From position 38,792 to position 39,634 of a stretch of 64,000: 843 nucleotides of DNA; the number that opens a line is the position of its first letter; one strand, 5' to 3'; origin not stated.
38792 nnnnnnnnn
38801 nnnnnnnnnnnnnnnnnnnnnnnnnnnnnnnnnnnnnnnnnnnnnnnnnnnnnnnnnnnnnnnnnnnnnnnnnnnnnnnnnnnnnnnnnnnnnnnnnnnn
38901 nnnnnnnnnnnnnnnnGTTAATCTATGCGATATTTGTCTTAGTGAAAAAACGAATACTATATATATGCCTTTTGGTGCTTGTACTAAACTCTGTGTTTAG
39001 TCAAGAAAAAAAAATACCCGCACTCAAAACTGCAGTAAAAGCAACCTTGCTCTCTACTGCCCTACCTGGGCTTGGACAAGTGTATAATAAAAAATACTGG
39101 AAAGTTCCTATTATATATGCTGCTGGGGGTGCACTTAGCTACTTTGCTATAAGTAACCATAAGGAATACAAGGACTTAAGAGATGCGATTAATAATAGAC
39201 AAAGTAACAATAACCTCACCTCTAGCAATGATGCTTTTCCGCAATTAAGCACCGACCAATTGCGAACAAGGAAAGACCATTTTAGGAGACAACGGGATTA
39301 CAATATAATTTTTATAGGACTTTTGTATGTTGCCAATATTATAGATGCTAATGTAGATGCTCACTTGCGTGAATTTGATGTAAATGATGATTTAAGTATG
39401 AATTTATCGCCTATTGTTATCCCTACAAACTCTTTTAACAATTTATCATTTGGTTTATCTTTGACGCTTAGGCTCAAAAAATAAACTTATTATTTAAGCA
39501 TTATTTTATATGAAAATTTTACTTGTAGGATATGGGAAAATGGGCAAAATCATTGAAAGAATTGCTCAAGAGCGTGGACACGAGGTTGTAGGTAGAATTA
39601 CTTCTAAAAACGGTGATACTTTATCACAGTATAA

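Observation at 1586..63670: Eight-copy dispersed structured repeat with a covarying closing stem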

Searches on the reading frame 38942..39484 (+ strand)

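Call 13: search_protein_families(library=ncbifam, proteins=[window:38942-39484:+])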
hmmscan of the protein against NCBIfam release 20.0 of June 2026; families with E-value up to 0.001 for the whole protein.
window:38942-39484:+ (180 aa): 1 family
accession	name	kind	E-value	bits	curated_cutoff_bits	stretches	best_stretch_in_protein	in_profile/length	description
NF047756.1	LIC11435_fam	equivalog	6.1e-06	25.3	380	1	31-145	191-316/360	LIC11435 family protein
